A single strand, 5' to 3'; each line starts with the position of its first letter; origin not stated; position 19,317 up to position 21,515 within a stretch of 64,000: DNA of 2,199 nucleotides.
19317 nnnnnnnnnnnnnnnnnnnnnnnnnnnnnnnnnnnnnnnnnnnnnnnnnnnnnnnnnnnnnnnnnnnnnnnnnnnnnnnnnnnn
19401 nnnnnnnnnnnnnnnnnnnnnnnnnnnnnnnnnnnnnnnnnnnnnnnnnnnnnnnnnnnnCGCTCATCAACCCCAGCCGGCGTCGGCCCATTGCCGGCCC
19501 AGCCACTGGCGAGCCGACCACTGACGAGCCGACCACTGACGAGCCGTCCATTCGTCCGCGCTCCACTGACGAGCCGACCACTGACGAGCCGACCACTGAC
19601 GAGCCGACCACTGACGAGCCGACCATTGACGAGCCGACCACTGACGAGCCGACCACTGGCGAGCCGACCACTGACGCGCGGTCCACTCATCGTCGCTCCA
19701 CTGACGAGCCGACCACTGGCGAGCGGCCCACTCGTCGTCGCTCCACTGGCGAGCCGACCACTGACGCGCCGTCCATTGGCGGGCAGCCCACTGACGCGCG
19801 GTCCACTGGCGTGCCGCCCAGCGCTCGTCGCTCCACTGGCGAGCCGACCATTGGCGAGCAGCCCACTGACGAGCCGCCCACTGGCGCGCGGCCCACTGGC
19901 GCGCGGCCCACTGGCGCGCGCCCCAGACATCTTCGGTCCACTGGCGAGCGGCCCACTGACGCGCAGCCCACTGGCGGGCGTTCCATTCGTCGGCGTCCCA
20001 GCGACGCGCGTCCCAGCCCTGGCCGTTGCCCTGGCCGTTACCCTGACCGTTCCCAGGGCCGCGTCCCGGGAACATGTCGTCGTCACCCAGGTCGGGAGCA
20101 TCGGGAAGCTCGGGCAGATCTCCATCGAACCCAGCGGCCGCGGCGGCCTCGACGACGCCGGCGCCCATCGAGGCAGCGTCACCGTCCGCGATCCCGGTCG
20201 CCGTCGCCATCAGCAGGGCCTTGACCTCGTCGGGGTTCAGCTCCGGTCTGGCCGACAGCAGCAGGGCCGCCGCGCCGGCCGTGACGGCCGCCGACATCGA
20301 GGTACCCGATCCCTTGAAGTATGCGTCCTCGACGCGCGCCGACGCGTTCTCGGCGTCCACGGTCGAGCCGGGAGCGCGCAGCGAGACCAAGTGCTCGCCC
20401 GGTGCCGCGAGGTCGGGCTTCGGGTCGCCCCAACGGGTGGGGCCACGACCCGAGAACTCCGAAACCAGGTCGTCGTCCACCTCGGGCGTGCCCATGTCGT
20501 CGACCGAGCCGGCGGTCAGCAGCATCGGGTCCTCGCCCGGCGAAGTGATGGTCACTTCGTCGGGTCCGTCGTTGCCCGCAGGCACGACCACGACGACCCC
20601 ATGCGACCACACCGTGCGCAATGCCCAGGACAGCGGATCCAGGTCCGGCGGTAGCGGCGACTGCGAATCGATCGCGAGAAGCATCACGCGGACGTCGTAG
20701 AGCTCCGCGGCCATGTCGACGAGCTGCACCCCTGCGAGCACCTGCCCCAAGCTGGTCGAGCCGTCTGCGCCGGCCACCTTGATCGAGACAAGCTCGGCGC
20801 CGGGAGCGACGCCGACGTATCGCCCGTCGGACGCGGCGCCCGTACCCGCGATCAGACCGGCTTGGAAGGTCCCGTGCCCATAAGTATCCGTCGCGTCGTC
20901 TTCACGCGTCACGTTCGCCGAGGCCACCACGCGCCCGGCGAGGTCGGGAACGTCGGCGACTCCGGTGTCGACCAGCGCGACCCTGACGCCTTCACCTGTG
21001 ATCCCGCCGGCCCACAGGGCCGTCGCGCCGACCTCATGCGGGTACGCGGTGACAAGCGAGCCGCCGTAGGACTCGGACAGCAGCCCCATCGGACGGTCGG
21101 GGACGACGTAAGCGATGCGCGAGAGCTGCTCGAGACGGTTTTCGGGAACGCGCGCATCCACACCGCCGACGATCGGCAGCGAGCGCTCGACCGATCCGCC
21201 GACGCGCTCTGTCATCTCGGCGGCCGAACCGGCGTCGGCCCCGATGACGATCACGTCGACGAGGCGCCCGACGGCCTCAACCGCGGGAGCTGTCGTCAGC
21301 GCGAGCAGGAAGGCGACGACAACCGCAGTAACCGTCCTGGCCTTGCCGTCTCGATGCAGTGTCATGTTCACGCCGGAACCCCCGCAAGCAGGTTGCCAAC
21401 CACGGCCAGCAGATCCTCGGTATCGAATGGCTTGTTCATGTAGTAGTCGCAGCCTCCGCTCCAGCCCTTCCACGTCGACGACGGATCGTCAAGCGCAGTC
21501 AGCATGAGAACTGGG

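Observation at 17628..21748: Compact RR - secreted subtilase - sensor-kinase cassette (possible self-contained protease/peptide signalling module)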

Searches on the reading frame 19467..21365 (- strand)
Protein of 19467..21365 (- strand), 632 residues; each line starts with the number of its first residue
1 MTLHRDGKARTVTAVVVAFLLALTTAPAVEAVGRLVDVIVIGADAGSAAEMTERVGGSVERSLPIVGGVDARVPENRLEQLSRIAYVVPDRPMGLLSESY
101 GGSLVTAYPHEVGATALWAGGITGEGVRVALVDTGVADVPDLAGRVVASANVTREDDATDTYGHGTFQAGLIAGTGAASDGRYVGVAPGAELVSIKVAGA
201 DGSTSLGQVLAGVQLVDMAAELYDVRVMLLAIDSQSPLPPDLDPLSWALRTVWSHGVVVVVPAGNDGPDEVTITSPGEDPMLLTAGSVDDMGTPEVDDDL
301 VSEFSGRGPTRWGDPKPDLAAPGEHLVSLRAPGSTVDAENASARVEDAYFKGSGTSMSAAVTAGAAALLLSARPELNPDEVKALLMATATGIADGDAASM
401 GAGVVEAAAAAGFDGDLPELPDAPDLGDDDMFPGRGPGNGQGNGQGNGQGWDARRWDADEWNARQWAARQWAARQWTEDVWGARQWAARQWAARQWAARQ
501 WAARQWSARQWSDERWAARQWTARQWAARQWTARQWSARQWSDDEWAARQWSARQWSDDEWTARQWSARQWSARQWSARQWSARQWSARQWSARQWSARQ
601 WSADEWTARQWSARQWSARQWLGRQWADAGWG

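Call 3: search_protein_families(library=pfam, proteins=[window:19467-21365:-], max_evalue=0.01)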
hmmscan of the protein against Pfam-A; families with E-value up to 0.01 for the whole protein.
window:19467-21365:- (632 aa): 2 families
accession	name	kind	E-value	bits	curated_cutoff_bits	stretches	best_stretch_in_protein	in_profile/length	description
PF00082.27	Peptidase_S8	-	2.4e-40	139.1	21.8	1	124-393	1-274/288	Subtilase family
PF07382.16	HC2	-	2.4e-07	31.5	40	1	487-619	9-143/194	Histone H1-like nucleoprotein HC2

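Call 5: search_protein_families(library=ncbifam, proteins=[window:19467-21365:-], max_evalue=0.01)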
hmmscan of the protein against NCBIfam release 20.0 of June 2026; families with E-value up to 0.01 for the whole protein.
window:19467-21365:- (632 aa): 7 families
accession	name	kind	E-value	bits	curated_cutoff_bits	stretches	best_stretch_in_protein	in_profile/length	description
TIGR03921.1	T7SS_mycosin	equivalog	6.5e-46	157.1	278.75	1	115-414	4-288/353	type VII secretion-associated serine protease mycosin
NF040809.1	germ_prot_CspBA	exception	9.7e-14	50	1250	2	158-270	718-828/1099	bifunctional germination protease/germinant receptor pseudoprotease CspBA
NF033595.1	denti_PrtP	equivalog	4.4e-09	35.5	300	1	319-411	414-502/606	dentilisin complex serine proteinase subunit PrtP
NF049966.1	QH_SP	equivalog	3e-06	26.7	165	1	128-266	1-125/219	subtilisin-like serine protease QhpE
NF038052.1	histone_lik_HC2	exception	5.5e-05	23.4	135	1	484-598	11-128/201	histone H1-like DNA-binding protein Hc2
TIGR03895.1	protease_PatA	subfamily_domain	7.6e-05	21.7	421.05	1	239-391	72-202/606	PatA/PatG family cyanobactin maturation protease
NF040808.2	CspC_non_triad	exception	9.9e-05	20.9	675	1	155-200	160-204/556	bile acid germinant receptor pseudoprotease CspC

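Call 9: find_homologous_proteins(query=window:19467-21365:-, max_evalue=0.00001)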
Query window:19467-21365:- (632 aa): 2394 proteins with E <= 0.00001 among 8000 candidates; the best 120 are listed.
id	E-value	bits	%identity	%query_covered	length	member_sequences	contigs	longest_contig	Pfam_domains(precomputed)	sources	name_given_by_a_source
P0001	4.5e-276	936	71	95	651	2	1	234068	PF07382.17,PF00082.28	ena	-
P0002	1.4e-258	878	72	91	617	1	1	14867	PF07382.17,PF00082.28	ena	-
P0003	1.8e-257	874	73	89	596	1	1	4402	PF07382.17,PF00082.28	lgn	-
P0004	2.4e-241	821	65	95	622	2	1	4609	PF00082.28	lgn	-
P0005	3.2e-239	814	65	97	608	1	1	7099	PF00082.28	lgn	-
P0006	4.1e-239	813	62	100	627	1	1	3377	PF00082.28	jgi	-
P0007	2.0e-235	801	58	100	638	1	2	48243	PF00082.28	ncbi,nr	ncbi:MAG: S8 family serine peptidase [Actinomycetota bacterium]|nr:S8 family serine peptidase [Actin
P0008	4.8e-234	797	61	96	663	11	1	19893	PF00082.28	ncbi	ncbi:MAG: S8 family serine peptidase [Actinomycetota bacterium]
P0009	7.4e-230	783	63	95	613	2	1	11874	PF00082.28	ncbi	-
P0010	2.2e-229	781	60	96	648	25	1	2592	PF00082.28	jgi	-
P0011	5.6e-229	780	61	98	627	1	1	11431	PF00082.28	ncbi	-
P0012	6.1e-226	770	62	95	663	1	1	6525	PF00082.28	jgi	jgi:serine protease AprX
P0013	8.1e-225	766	67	94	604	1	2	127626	PF07382.17,PF00082.28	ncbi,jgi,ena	ncbi:MAG TPA: S8 family serine peptidase [Actinomycetota bacterium]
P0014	8.4e-225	766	57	100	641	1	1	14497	PF00082.28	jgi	jgi:serine protease AprX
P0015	1.3e-224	766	56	100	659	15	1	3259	PF00082.28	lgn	-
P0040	8.7e-158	545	54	87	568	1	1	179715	PF00082.28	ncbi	ncbi:MAG: S8 family serine peptidase [Actinomycetota bacterium]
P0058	3.0e-137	477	52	78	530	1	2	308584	PF00082.28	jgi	jgi:serine protease AprX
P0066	8.7e-134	465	41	4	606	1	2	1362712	PF00082.28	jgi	jgi:serine protease AprX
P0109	2.0e-121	425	46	88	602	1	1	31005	PF00082.28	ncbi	ncbi:MAG: S8 family serine peptidase [Candidatus Nanopelagicales bacterium]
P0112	1.9e-120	421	43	90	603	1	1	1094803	PF00082.28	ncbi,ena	-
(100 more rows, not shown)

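Call 11: find_encoding_contigs(protein=P0001, flank=8000, max_places=2)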
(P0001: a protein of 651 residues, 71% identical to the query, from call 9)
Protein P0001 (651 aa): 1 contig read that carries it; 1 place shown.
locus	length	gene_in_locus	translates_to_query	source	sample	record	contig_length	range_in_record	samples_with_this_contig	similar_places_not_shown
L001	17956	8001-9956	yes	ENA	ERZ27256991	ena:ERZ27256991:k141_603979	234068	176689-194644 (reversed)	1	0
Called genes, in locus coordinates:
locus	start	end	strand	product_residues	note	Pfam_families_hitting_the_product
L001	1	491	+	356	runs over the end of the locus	PF00561:Abhydrolase_1, PF00975:Thioesterase (weak), PF12146:Hydrolase_4, PF12697:Abhydrolase_6, PF06821:Ser_hydrolase (faint)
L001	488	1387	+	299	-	PF03576:Peptidase_S58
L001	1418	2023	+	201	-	PF03167:UDG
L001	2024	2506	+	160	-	PF02367:TsaE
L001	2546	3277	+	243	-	PF00814:TsaD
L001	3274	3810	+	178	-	PF13480:Acetyltransf_6 (weak), PF13420:Acetyltransf_4 (weak), PF13527:Acetyltransf_9 (faint), PF00583:Acetyltransf_1, PF13673:Acetyltransf_10, PF13508:Acetyltransf_7, PF08445:FR47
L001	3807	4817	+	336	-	PF00814:TsaD, PF02543:Carbam_trans_N (weak), PF22521:HypF_C_2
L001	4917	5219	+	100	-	PF00166:Cpn10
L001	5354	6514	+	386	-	PF00478:IMPDH, PF01070:FMN_dh, PF01645:Glu_synthase (weak)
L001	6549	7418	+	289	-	-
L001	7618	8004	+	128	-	PF00072:Response_reg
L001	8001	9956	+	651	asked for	PF00082:Peptidase_S8, PF07382:HC2 (weak)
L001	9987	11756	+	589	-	PF00989:PAS, PF08448:PAS_4, PF13188:PAS_8 (faint), PF13426:PAS_9 (weak), PF00512:HisKA, PF13581:HATPase_c_2 (weak), PF02518:HATPase_c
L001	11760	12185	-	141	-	-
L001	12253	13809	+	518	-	PF00117:GATase, PF07722:Peptidase_C26, PF02540:NAD_synthase (weak), PF03054:tRNA_Me_trans (faint), PF00958:GMP_synt_C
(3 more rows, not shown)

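Call 12: find_encoding_contigs(protein=P0040, flank=8000, max_places=2)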
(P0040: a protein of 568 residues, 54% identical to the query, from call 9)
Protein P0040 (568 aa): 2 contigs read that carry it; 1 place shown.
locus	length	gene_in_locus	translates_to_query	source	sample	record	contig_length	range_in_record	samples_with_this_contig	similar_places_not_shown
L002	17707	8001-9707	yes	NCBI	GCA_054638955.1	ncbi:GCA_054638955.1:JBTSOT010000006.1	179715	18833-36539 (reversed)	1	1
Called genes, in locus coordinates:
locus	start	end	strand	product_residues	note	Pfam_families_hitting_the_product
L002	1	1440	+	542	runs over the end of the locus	-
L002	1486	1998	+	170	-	PF00903:Glyoxalase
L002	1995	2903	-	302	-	PF00296:Bac_luciferase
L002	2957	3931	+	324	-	PF02126:PTE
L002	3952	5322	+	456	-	PF01565:FAD_binding_4, PF02913:FAD-oxidase_C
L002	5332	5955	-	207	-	PF13473:Cupredoxin_1, PF00127:Copper-bind (weak)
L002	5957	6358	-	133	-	-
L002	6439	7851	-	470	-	PF00282:Pyridoxal_deC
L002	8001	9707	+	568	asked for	PF00082:Peptidase_S8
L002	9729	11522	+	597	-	PF20972:MASE9 (weak), PF00989:PAS, PF13426:PAS_9 (weak), PF00512:HisKA, PF02518:HATPase_c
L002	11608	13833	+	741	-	-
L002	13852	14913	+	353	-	PF12222:PNGaseA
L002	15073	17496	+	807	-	PF19077:Big_13 (faint)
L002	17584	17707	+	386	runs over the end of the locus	PF09992:NAGPA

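Call 13: find_encoding_contigs(protein=P0058, flank=8000, max_places=2)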
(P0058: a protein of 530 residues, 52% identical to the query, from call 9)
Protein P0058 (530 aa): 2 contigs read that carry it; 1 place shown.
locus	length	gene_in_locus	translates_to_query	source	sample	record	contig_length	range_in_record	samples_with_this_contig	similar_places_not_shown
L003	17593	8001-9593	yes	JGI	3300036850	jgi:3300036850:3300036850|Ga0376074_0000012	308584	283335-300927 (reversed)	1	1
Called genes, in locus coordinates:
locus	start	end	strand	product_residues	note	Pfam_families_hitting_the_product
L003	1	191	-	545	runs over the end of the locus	PF21959:DUF6923 (faint)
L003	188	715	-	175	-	PF04542:Sigma70_r2, PF08281:Sigma70_r4_2, PF04545:Sigma70_r4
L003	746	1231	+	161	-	-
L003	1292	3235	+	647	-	PF02129:Peptidase_S15, PF00326:Peptidase_S9 (faint), PF08530:PepX_C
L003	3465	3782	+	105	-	PF00166:Cpn10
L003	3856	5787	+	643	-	-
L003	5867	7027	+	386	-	PF00478:IMPDH, PF01070:FMN_dh, PF01645:Glu_synthase (weak)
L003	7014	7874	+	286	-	-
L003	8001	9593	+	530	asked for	PF00082:Peptidase_S8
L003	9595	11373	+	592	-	PF00989:PAS, PF08448:PAS_4 (weak), PF13426:PAS_9 (weak), PF00512:HisKA, PF02518:HATPase_c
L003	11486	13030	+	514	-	PF00117:GATase, PF07722:Peptidase_C26 (weak), PF02540:NAD_synthase (weak), PF00958:GMP_synt_C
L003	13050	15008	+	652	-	-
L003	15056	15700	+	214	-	-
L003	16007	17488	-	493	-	PF13231:PMT_2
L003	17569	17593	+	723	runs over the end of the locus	PF00580:UvrD-helicase, PF13245:AAA_19, PF13604:AAA_30 (faint), PF01443:Viral_helicase1 (faint), PF13361:UvrD_C, PF13538:UvrD_C_2, PF21196:PcrA_UvrD_tudor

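Call 14: find_encoding_contigs(protein=P0066, flank=8000, max_places=2)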
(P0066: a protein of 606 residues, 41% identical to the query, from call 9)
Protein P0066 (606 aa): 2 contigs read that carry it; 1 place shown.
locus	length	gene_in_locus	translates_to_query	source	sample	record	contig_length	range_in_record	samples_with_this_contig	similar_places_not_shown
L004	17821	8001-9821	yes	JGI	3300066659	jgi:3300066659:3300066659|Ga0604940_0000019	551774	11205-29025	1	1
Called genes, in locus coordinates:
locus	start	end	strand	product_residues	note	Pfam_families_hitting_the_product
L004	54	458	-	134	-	-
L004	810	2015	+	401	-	PF04542:Sigma70_r2, PF04545:Sigma70_r4, PF08281:Sigma70_r4_2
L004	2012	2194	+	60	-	-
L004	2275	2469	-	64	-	-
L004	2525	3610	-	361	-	PF01073:3Beta_HSD, PF01370:Epimerase, PF02719:Polysacc_synt_2 (weak), PF07993:NAD_binding_4 (faint), PF13460:NAD_binding_10, PF16363:GDP_Man_Dehyd (weak)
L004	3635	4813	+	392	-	PF10103:Zincin_2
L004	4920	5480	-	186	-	-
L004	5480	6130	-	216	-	PF01863:YgjP-like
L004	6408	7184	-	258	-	PF00378:ECH_1, PF16113:ECH_2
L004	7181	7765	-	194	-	PF03330:DPBB_1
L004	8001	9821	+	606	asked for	PF00082:Peptidase_S8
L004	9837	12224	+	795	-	PF00989:PAS, PF08448:PAS_4, PF13188:PAS_8 (weak), PF13426:PAS_9, PF08447:PAS_3 (faint), PF00512:HisKA, PF02518:HATPase_c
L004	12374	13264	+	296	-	-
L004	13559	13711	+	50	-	PF18930:DUF5679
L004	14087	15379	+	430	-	PF00899:ThiF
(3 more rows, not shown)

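Call 15: find_encoding_contigs(protein=P0112, flank=8000, max_places=2)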
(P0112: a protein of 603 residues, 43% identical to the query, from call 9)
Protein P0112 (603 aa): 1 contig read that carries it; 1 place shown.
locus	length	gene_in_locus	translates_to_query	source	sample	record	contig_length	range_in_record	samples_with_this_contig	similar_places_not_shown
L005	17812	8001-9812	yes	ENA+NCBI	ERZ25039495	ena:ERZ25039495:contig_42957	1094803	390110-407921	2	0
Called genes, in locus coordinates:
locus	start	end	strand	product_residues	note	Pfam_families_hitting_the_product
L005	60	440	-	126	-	PF03699:UPF0182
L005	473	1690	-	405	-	PF03699:UPF0182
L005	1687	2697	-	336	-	PF03699:UPF0182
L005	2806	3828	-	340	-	PF13180:PDZ_2, PF17820:PDZ_6 (faint), PF05362:Lon_C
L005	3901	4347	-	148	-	-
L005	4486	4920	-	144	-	PF02391:MoaE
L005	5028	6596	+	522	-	-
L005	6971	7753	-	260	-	PF00378:ECH_1, PF16113:ECH_2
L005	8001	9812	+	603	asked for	PF00082:Peptidase_S8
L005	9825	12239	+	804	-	PF08448:PAS_4 (faint), PF13426:PAS_9 (faint), PF00512:HisKA, PF02518:HATPase_c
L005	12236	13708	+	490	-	PF03109:ABC1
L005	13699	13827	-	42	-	-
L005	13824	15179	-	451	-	PF01663:Phosphodiest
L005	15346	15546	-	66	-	-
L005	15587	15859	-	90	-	PF02467:Whib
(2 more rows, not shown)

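Call 16: find_encoding_contigs(protein=P0109, flank=8000, max_places=2)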
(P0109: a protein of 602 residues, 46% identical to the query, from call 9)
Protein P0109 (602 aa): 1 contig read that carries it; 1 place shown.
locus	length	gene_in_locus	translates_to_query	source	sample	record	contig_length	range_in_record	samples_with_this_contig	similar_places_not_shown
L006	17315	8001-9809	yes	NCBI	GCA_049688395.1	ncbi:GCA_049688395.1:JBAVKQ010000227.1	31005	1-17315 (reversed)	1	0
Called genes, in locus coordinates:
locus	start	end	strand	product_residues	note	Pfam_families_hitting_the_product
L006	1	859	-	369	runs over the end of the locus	PF02912:Phe_tRNA-synt_N, PF01409:tRNA-synt_2d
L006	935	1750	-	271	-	PF22435:MRM3-like_sub_bind, PF08032:SpoU_sub_bind, PF00588:SpoU_methylase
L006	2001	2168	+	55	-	-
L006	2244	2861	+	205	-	PF03606:DcuC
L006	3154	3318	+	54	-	-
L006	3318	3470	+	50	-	-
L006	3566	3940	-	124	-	PF00453:Ribosomal_L20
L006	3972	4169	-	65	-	PF01632:Ribosomal_L35p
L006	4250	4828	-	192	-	PF05198:IF3_N, PF00707:IF3_C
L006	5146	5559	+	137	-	PF08899:DUF1844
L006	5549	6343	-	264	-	PF07179:SseB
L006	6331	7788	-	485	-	PF01039:Carboxyl_trans, PF03255:ACCA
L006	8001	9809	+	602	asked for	PF00082:Peptidase_S8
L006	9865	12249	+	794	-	PF00512:HisKA, PF02518:HATPase_c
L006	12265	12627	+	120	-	PF00072:Response_reg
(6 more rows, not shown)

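Call 19: find_related_loci(query=A1, collection=genome_contigs, flank=6000)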
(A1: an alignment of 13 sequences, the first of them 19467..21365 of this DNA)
Query A1 (632 aa) in genome_contigs; peptide patterns used: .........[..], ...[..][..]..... (x = any residue, [..] = any of these).
599 stretches matched a pattern (row limit reached: there are more); 387 encode a relative of the query (tblastn E <= 1e-3); the best 80 are kept; 80 distinct loci.
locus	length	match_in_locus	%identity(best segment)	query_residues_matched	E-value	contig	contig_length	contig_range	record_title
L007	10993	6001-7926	56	1-631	0e+0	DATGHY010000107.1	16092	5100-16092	MAG TPA_asm: Actinomycetota bacterium isolate SMAG_U9793 k141_322848, whole genome shotgun sequence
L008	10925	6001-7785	48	10-631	6e-137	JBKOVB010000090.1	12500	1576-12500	MAG: Actinomycetota bacterium isolate GM_HAYS_MAG_00004 GM_HAYS_000000958909, whole genome shotgun sequence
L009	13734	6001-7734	44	56-631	3e-122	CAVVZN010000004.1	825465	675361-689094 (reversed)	MAG: uncultured Actinomycetota bacterium isolate MFD04580.bin.1.47 genome assembly, contig: contig_17046, whole genome s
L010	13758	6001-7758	38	16-631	5e-114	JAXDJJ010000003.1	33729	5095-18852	MAG: Actinomycetota bacterium isolate BP_569 scaffold_4591752, whole genome shotgun sequence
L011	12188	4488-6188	41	14-632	2e-110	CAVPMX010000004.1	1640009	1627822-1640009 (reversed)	MAG: uncultured Actinomycetes bacterium isolate MFD09964.bin.2.241 genome assembly, contig: contig_4523, whole genome sh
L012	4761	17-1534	45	35-631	1e-103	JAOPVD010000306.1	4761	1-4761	MAG: Frankiales bacterium isolate RYN_139 scaffold_4629600, whole genome shotgun sequence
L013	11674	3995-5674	39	16-631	2e-101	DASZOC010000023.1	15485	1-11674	MAG TPA_asm: Actinomycetota bacterium isolate SMAG_U5934 k141_94048, whole genome shotgun sequence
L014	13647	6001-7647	40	25-631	2e-98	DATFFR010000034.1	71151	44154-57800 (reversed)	MAG TPA_asm: Actinomycetota bacterium isolate SMAG_U8641 k141_2056450, whole genome shotgun sequence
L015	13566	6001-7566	44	32-631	5e-97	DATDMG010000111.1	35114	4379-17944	MAG TPA_asm: Kineosporiaceae bacterium isolate SMAG_U405 k141_484101, whole genome shotgun sequence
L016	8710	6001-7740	37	2-627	4e-95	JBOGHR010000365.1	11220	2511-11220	MAG: Acidimicrobiales bacterium isolate M3-S_metabat2.bin.196 k127_4241233, whole genome shotgun sequence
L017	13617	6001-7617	39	55-631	6e-94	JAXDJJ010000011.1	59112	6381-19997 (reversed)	MAG: Actinomycetota bacterium isolate BP_569 scaffold_4035632, whole genome shotgun sequence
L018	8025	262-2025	38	1-631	3e-93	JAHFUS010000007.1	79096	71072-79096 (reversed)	MAG: Actinomycetes bacterium isolate nzgw85 NODE_243_length_79097_cov_27.864149, whole genome shotgun sequence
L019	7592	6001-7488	42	8-632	2e-93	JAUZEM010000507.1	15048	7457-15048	MAG: Actinomycetota bacterium isolate BP_122 scaffold_3081980, whole genome shotgun sequence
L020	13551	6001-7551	38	38-549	1e-90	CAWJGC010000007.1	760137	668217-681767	MAG: uncultured Actinomycetota bacterium isolate MFD05377.bin.2.79 genome assembly, contig: contig_24763, whole genome s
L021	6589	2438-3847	41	35-502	3e-89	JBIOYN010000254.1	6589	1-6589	MAG: Acidimicrobiia bacterium isolate MAG029 k127_361125, whole genome shotgun sequence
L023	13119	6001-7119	49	14-388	2e-87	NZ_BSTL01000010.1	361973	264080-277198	Actinoplanes sp. NBRC 103695 sequence010, whole genome shotgun sequence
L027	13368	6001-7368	41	12-410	2e-86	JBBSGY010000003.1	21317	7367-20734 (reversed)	MAG: Acidimicrobiales bacterium isolate LS2_sbin.53 LS2_sbin.53_K_811149_L_21317_cov_7.0000, whole genome shotgun sequen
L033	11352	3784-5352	37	38-631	1e-83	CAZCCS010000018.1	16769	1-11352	MAG TPA_asm: uncultured Acidimicrobiaceae bacterium isolate SRP272529_co2_106 genome assembly, contig: NODE_5880_length_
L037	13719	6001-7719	34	53-612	9e-83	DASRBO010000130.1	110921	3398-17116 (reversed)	MAG TPA_asm: Acidimicrobiales bacterium isolate SMAG_U9929 k141_543685, whole genome shotgun sequence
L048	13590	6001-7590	40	38-631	7e-83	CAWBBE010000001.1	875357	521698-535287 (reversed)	MAG: uncultured Actinomycetes bacterium isolate MFD06714.bin.2.29 genome assembly, contig: contig_10072, whole genome sh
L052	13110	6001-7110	45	37-403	1e-75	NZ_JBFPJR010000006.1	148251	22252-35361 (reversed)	Nocardioides eburneus strain DS6 NODE_6_length_148251_cov_11.511196, whole genome shotgun sequence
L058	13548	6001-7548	36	39-632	3e-70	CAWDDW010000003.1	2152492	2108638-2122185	MAG: uncultured Acidimicrobiaceae bacterium isolate MFD05580.bin.2.14 genome assembly, contig: contig_39806, whole genom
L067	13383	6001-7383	36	113-632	1e-65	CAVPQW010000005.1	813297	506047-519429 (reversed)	MAG: uncultured Actinomycetes bacterium isolate MFD00392.bin.2.126 genome assembly, contig: contig_42125, whole genome s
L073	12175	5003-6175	41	34-412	2e-62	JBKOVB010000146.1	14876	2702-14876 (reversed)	MAG: Actinomycetota bacterium isolate GM_HAYS_MAG_00004 GM_HAYS_000000222611, whole genome shotgun sequence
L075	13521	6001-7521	37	36-556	4e-80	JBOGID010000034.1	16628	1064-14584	MAG: Acidimicrobiales bacterium isolate M3-S_metabat2.bin.145 k127_2769397, whole genome shotgun sequence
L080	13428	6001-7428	33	54-631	2e-60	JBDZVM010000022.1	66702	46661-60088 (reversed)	MAG: Actinomycetales bacterium isolate PE_dung18 NODE_155_length_66702, whole genome shotgun sequence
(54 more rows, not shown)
